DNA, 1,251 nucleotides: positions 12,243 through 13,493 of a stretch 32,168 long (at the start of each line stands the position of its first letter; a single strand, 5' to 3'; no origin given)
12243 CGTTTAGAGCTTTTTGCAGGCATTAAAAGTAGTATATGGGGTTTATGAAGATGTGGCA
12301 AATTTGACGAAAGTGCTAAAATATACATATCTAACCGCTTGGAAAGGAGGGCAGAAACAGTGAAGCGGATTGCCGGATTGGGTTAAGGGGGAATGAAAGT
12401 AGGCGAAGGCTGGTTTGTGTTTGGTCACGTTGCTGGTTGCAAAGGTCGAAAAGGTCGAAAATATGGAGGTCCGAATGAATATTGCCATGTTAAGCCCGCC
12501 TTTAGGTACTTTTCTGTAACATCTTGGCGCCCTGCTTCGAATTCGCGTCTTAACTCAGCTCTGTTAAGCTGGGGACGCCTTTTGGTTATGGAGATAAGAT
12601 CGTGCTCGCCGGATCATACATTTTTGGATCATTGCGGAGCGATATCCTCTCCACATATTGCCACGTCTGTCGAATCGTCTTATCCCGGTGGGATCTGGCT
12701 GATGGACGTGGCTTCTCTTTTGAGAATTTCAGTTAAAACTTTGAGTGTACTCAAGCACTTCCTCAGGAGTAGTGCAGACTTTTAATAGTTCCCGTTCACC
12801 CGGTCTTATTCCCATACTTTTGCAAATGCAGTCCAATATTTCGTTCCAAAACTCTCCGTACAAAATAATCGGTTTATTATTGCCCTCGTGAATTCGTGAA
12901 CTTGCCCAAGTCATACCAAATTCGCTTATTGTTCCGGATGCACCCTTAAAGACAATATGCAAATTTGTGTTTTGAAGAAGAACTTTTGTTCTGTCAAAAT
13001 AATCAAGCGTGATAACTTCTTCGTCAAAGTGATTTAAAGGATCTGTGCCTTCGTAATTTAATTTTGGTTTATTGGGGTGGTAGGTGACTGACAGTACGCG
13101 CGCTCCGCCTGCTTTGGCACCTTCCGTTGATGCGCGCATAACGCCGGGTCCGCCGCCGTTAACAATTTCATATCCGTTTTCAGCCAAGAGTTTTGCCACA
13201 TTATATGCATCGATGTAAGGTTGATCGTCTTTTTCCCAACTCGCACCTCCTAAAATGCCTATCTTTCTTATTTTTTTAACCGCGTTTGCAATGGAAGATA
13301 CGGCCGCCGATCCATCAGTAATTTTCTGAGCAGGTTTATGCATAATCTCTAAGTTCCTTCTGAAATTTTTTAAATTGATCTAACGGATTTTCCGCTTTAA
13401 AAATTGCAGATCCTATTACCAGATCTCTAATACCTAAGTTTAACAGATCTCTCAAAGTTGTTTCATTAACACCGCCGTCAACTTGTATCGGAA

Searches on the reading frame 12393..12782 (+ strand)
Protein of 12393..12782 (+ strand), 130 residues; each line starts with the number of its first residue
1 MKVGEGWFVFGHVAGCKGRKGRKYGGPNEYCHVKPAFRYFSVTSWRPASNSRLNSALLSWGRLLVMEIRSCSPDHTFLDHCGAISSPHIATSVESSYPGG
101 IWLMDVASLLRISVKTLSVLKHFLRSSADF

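Call 20: find_homologous_proteins(query=window:12393-12782:+, max_evalue=10)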
Query window:12393-12782:+ (130 aa): 2 proteins with E <= 10 among 18 candidates.
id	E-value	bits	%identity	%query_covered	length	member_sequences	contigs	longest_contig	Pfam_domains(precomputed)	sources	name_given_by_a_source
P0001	5.6e-83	293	99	100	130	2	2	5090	-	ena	-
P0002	1.5e-65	237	86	100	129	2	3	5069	-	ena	-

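Call 21: find_encoding_contigs(protein=P0002, flank=6000, max_places=10)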
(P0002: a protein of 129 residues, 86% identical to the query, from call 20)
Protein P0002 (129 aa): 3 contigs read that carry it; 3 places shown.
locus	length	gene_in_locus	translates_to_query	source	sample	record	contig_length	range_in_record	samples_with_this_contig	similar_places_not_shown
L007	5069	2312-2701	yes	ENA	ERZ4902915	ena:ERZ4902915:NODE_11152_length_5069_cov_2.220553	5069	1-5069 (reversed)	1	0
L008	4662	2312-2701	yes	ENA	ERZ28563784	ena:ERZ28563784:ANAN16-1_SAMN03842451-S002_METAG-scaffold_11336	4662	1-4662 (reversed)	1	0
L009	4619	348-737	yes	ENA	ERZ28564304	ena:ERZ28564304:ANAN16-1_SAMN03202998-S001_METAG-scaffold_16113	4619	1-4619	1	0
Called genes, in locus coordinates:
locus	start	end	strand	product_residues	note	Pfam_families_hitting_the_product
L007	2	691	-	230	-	?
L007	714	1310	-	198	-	-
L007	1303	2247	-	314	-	PF13292:DXP_synthase_N (faint), PF00456:Transketolase_N, PF00676:E1_dh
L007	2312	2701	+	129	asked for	-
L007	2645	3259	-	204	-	PF18306:LDcluster4, PF03641:Lysine_decarbox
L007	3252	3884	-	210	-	PF00834:Ribul_P_3_epim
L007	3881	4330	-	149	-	PF02502:LacAB_rpiB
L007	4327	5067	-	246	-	?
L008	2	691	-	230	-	?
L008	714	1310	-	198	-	-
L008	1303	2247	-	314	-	PF13292:DXP_synthase_N (faint), PF00456:Transketolase_N, PF00676:E1_dh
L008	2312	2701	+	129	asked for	-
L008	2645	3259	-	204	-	PF18306:LDcluster4, PF03641:Lysine_decarbox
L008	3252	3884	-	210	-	PF00834:Ribul_P_3_epim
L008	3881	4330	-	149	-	PF02502:LacAB_rpiB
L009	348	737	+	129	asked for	-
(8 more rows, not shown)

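Call 22: find_encoding_contigs(protein=P0001, flank=6000, max_places=10)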
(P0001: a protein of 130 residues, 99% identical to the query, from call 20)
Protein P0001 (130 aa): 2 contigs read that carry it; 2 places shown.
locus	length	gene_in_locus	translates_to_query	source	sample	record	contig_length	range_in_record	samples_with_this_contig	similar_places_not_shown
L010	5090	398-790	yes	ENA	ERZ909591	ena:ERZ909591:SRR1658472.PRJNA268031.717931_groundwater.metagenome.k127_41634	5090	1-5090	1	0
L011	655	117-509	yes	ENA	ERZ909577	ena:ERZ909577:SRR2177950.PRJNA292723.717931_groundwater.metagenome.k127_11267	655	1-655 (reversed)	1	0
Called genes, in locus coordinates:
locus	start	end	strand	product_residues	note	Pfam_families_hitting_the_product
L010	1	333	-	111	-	?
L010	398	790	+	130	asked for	-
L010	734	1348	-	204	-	PF18306:LDcluster4, PF03641:Lysine_decarbox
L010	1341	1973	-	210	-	PF00834:Ribul_P_3_epim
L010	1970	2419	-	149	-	PF02502:LacAB_rpiB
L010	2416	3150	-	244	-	PF01790:LGT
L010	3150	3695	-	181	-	-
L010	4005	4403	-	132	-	PF09685:MamF_MmsF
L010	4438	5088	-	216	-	?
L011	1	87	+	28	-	?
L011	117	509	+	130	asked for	-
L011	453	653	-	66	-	?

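Call 25: search_protein_families(library=pfam, max_evalue=10, proteins=[window:12393-12782:+])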
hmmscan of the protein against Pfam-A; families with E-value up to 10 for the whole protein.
seq(130 aa): 1 family
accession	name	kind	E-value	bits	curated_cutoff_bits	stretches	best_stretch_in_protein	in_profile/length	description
PF22979.2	HTH_69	-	0.1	13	27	1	84-116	10-42/69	Winged helix-turn-helix domain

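Call 62: search_protein_representatives(protein=window:12393-12782:+)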
Query: 130 residues. Proteins with E-value up to 0.001 (for the whole library): 4; up to 1e-10: 1; up to 1e-30: 1. The best 4 are listed.
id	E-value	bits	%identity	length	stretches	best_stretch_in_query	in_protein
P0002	4.7e-66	236.9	87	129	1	1-130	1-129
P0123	1.9e-07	47.2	33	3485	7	39-113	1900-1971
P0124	2.1e-04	37.3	39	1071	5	38-65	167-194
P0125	2.5e-04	37.1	32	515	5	17-56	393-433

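Call 63: predict_structure(protein=window:12393-12782:+)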
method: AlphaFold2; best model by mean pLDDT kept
length: 130 residues; sequences in the alignment: 1
mean_pLDDT: 35.3   pTM: 0.26
mean pLDDT of the five models: 35.3, 33.5, 31.9, 31.7, 29.5
residues with pLDDT >= 90: 0; 70-90: 0; 50-70: 11; < 50: 119
segments of 3 or more residues with pLDDT < 50: 1-16, 32-130
pLDDT, mean of each block of 10 residues (from residue 1): 38 47 51 44 36 34 31 31 29 27 33 30 28
secondary structure, 60 per line:
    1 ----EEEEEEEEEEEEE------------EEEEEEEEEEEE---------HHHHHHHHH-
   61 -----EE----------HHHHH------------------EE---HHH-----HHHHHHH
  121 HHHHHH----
elements in order: E5-17 E30-41 H51-59 H78-82 H114-126

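Call 95: search_protein_families(library=phrogs, max_evalue=1, proteins=[window:12393-12782:+, P0002])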
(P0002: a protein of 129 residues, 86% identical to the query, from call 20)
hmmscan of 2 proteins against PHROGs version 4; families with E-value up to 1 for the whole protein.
window:12393-12782:+ (130 aa): 0 families

P0002 (129 aa): 0 families

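Call 96: search_protein_families(library=ncbifam, max_evalue=1, proteins=[window:12393-12782:+, P0002])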
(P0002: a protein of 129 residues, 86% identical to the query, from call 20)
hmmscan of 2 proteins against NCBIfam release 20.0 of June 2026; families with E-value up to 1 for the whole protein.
window:12393-12782:+ (130 aa): 0 families

P0002 (129 aa): 0 families

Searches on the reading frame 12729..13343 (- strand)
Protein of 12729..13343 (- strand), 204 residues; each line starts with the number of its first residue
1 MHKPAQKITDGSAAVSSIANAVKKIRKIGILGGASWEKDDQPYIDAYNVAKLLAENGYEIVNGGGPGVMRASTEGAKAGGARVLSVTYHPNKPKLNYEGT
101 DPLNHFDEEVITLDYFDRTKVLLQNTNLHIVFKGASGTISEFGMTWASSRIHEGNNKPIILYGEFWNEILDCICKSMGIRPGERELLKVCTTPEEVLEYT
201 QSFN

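Call 9: find_encoding_contigs(protein=window:12729-13343:-, flank=6000, max_places=10)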
Protein window:12729-13343:- (204 aa): 2 contigs read that carry it; 2 places shown.
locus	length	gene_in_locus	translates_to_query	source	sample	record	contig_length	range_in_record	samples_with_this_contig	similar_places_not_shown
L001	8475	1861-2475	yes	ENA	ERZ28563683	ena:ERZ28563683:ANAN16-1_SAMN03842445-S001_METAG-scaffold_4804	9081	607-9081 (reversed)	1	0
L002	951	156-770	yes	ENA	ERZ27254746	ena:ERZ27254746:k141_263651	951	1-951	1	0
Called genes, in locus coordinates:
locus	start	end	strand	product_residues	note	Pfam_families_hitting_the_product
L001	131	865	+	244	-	PF01790:LGT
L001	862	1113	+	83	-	-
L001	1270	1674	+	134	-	-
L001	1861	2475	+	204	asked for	PF18306:LDcluster4, PF03641:Lysine_decarbox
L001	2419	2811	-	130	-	-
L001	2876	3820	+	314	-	PF13292:DXP_synthase_N (faint), PF00456:Transketolase_N, PF00676:E1_dh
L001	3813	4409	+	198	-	-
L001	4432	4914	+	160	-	-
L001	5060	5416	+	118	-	PF02780:Transketolase_C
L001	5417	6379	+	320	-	PF00294:PfkB, PF08543:Phos_pyr_kin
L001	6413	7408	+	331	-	PF00389:2-Hacid_dh, PF02826:2-Hacid_dh_C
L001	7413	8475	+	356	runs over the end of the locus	PF13462:Thioredoxin_4, PF01323:DSBA, PF13743:Thioredoxin_5 (weak)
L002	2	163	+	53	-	?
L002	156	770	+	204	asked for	PF18306:LDcluster4, PF03641:Lysine_decarbox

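Call 13: find_related_loci(query=window:12729-13343:-, collection=genome_contigs, flank=6000)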
Query window:12729-13343:- (204 aa) in genome_contigs; peptide patterns used: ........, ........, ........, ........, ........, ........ (x = any residue, [..] = any of these).
36 stretches matched a pattern; 4 encode a relative of the query (tblastn E <= 1e-3); 4 distinct loci.
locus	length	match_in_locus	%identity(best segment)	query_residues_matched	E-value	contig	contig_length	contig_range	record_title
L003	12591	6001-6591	59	4-204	6e-82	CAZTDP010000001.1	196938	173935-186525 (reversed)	MAG TPA_asm: uncultured Candidatus Saccharibacteria bacterium isolate SRP192927_co3_84 genome assembly, contig: NODE_34_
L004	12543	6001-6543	48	22-203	2e-53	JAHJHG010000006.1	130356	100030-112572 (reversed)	MAG: Patescibacteria group bacterium isolate Modern_marine_planktonic.mb.16 Modern_marine_plan.mb.16_k141_637591, whole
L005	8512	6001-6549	46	20-203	8e-53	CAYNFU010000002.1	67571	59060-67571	MAG TPA_asm: uncultured Gammaproteobacteria bacterium isolate SRP050083_co2_220 genome assembly, contig: NODE_146_length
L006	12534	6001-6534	45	20-198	2e-52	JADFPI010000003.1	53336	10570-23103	MAG: Patescibacteria group bacterium isolate B72T1L10 B72T1L10_NODE490, whole genome shotgun sequence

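Call 28: find_related_loci(query=window:12729-13343:-, collection=metagenome_contigs, flank=3000)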
Query window:12729-13343:- (204 aa) in metagenome_contigs; peptide patterns used: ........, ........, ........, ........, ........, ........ (x = any residue, [..] = any of these).
69 stretches matched a pattern; 18 encode a relative of the query (tblastn E <= 1e-3); 18 distinct loci.
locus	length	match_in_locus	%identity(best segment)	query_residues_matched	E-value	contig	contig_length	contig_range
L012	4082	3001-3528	68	24-199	2e-83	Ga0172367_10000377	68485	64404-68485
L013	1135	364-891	65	24-199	2e-85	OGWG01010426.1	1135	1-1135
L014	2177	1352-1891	61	25-204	2e-77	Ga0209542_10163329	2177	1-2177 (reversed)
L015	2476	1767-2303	51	24-203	4e-56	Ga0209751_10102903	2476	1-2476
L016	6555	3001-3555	46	18-203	7e-54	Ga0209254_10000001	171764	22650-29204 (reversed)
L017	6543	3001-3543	48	22-203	3e-53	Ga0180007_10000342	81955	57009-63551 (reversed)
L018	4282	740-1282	47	22-203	7e-53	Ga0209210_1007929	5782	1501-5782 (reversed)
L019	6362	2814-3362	46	20-203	1e-52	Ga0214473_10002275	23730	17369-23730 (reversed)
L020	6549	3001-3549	46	20-203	1e-52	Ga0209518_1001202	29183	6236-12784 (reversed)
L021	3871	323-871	46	20-203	1e-52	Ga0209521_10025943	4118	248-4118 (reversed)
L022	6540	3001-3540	46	23-203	1e-51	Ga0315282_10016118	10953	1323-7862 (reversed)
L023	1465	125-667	43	22-203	9e-52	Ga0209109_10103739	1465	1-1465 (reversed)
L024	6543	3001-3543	44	22-203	2e-49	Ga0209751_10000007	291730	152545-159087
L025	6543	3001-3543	44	22-203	2e-49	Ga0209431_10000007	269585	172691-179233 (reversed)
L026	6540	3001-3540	43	23-203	1e-48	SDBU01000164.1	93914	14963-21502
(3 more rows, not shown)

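Call 44: find_homologous_proteins(query=window:12732-13343:-, max_evalue=1e-40)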
Query window:12732-13343:- (204 aa): 487 proteins with E <= 1e-40 among 870 candidates; the best 120 are listed.
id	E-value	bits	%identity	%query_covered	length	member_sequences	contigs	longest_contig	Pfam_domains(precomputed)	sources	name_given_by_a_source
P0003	9.1e-134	461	100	100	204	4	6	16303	PF18306.7,PF03641.20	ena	-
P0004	1.7e-100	353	79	97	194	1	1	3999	PF18306.7,PF03641.20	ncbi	-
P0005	1.7e-98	346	82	88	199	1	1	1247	PF18306.7,PF03641.20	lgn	-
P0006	4.8e-95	335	76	94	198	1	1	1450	PF18306.7,PF03641.20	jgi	jgi:uncharacterized protein (TIGR00725 family)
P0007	3.6e-92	326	74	92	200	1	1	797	PF18306.7,PF03641.20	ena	-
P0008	1.9e-90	320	75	87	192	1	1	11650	PF18306.7,PF03641.20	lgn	-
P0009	2.3e-87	310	73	89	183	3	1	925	PF18306.7,PF03641.20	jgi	jgi:uncharacterized protein (TIGR00725 family)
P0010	1.3e-86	308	72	89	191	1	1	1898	PF18306.7,PF03641.20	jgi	-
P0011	1.8e-86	307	74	86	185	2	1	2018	PF18306.7,PF03641.20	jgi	jgi:uncharacterized protein (TIGR00725 family)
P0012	5.9e-86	305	73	89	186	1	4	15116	PF18306.7,PF03641.20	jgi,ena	-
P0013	6.2e-86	305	73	85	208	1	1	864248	PF18306.7,PF03641.20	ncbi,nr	ncbi:hypothetical protein GF360_00470 [candidate division WWE3 bacterium]|nr:hypothetical protein [c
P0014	9.2e-86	305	73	88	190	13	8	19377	PF18306.7,PF03641.20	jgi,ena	-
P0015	2.9e-85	303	71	88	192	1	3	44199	PF18306.7,PF03641.20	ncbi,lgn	-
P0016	3.5e-85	303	71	89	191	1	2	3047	PF18306.7,PF03641.20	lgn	-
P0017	5.2e-85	302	70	93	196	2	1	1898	PF18306.7,PF03641.20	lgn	-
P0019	1.8e-84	300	74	86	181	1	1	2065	PF18306.7,PF03641.20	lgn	-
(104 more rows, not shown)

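Call 45: find_encoding_contigs(protein=P0004, flank=3000, max_places=3)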
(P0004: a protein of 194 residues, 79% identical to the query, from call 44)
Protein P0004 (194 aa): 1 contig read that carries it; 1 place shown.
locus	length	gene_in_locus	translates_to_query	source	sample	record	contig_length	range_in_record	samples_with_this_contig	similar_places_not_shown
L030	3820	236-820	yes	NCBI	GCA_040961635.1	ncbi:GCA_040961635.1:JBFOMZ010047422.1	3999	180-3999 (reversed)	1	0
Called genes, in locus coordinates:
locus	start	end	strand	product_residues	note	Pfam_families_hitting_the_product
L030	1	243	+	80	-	?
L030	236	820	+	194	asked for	PF18306:LDcluster4, PF03641:Lysine_decarbox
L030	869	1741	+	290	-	PF13292:DXP_synthase_N, PF00456:Transketolase_N, PF00676:E1_dh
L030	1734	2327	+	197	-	-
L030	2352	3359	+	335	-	PF02779:Transket_pyr, PF02780:Transketolase_C, PF22613:Transketolase_C_1 (faint)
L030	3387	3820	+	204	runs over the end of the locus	?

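Call 46: find_encoding_contigs(protein=P0008, flank=3000, max_places=3)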
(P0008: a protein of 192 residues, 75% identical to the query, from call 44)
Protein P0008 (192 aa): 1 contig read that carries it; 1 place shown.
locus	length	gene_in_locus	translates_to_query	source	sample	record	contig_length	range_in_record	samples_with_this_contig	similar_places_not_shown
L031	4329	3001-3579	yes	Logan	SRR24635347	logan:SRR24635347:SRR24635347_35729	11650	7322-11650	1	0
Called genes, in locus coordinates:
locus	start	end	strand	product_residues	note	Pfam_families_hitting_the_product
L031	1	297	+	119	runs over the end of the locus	-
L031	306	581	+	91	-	-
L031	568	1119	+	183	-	-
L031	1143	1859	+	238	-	PF01790:LGT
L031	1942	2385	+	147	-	PF02502:LacAB_rpiB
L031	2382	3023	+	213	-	PF00834:Ribul_P_3_epim, PF02581:TMP-TENI (weak), PF00977:His_biosynth (weak)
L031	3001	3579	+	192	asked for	PF18306:LDcluster4, PF03641:Lysine_decarbox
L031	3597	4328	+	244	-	?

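Call 47: find_encoding_contigs(protein=P0005, flank=3000, max_places=3)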
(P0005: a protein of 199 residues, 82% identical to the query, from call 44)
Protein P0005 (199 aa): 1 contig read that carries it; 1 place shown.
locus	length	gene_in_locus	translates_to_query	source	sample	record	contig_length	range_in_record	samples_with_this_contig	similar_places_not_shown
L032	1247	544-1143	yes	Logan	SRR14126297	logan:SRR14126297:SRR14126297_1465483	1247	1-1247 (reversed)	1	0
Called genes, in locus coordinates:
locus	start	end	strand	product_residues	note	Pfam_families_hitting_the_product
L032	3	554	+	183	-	?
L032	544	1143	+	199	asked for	PF18306:LDcluster4, PF03641:Lysine_decarbox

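Call 78: search_protein_families(library=pfam, max_evalue=0.01, proteins=[window:12729-13343:-])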
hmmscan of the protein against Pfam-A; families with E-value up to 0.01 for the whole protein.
window:12729-13343:- (204 aa): 2 families
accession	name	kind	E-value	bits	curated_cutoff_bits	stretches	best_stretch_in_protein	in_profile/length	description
PF18306.6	LDcluster4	-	2e-15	57.1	26.3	1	27-149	3-117/151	SLOG cluster4 family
PF03641.19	Lysine_decarbox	-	3e-10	40.8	27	1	69-199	1-130/131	Possible lysine decarboxylase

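Call 79: find_encoding_contigs(protein=P0006, flank=2500, max_places=2)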
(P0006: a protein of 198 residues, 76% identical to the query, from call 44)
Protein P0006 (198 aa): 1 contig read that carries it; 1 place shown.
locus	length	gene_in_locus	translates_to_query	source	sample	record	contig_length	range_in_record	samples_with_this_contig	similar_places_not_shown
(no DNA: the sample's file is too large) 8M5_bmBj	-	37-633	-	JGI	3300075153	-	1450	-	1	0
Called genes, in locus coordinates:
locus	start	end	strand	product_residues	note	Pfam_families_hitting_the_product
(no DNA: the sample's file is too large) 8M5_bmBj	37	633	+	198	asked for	PF18306:LDcluster4, PF03641:Lysine_decarbox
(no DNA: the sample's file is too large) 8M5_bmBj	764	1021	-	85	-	-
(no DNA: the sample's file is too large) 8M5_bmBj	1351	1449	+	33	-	?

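Call 80: find_encoding_contigs(protein=P0011, flank=2500, max_places=2)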
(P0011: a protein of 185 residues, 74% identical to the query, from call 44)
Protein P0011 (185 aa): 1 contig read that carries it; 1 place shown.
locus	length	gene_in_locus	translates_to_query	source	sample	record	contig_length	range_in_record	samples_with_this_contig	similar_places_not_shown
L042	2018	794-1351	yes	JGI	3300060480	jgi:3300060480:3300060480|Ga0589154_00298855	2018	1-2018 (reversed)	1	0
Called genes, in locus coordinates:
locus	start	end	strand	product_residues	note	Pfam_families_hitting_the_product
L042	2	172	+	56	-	?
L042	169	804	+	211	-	PF00834:Ribul_P_3_epim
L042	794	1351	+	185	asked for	PF18306:LDcluster4, PF03641:Lysine_decarbox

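Call 81: find_encoding_contigs(protein=P0012, flank=2500, max_places=2)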
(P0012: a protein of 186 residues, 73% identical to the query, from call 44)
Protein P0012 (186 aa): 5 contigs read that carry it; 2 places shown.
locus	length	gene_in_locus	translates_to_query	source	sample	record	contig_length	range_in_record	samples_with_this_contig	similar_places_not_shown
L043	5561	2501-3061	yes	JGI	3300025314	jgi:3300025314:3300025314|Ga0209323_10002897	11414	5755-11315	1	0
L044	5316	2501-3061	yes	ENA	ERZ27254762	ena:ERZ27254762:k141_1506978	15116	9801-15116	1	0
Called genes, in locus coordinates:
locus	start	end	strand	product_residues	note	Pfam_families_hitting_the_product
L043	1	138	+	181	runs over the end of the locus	-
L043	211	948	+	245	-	PF01790:LGT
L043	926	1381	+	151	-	PF07884:VKOR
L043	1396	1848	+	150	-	PF02502:LacAB_rpiB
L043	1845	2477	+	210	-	PF00834:Ribul_P_3_epim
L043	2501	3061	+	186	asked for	PF18306:LDcluster4, PF03641:Lysine_decarbox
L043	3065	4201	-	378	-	PF09587:PGA_cap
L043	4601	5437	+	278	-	PF00456:Transketolase_N, PF13292:DXP_synthase_N, PF00676:E1_dh (weak)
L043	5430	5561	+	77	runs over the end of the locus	?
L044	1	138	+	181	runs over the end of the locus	-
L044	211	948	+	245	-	PF01790:LGT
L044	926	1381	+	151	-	PF07884:VKOR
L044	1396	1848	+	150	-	PF02502:LacAB_rpiB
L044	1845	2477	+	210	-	PF00834:Ribul_P_3_epim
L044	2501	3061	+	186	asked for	PF18306:LDcluster4, PF03641:Lysine_decarbox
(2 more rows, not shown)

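Call 82: find_encoding_contigs(protein=P0014, flank=2500, max_places=2)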
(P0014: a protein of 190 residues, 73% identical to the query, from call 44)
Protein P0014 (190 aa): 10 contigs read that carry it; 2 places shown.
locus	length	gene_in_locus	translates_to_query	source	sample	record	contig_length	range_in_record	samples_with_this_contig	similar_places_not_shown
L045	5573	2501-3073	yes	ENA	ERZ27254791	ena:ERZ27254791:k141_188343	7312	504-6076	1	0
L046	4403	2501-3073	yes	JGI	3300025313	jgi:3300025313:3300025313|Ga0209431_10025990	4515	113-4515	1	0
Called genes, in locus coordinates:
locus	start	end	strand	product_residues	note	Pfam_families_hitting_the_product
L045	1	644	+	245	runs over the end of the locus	PF01790:LGT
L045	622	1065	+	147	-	PF07884:VKOR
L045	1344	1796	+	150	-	PF02502:LacAB_rpiB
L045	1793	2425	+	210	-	PF00834:Ribul_P_3_epim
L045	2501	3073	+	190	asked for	PF18306:LDcluster4, PF03641:Lysine_decarbox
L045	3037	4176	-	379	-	PF09587:PGA_cap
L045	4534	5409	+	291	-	PF13292:DXP_synthase_N, PF00456:Transketolase_N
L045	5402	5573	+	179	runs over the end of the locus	-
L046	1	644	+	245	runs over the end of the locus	PF01790:LGT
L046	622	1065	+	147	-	PF07884:VKOR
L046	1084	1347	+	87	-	-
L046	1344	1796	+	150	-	PF02502:LacAB_rpiB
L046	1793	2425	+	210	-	PF00834:Ribul_P_3_epim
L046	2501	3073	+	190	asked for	PF18306:LDcluster4, PF03641:Lysine_decarbox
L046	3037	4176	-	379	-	PF09587:PGA_cap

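Call 92: find_encoding_contigs(protein=P0019, flank=2500, max_places=2)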
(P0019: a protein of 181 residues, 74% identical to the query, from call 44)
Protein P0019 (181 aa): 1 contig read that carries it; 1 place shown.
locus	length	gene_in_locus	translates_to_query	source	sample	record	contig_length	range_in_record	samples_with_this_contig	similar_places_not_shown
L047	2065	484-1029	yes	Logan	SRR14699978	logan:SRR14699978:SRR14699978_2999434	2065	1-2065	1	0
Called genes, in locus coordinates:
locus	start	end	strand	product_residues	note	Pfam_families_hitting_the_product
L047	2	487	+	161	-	?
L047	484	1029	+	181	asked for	PF18306:LDcluster4, PF03641:Lysine_decarbox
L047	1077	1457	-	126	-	-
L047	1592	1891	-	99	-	-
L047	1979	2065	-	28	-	?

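Call 93: find_encoding_contigs(protein=P0010, flank=2500, max_places=2)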
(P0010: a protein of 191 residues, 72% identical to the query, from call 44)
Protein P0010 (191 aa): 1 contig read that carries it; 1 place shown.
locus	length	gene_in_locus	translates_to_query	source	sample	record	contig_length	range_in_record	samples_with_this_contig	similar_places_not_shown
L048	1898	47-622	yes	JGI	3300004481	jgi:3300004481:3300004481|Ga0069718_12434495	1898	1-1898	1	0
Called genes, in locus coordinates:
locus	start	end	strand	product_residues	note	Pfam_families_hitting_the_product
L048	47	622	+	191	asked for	PF18306:LDcluster4, PF03641:Lysine_decarbox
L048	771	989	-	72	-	-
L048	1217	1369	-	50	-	-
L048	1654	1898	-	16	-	?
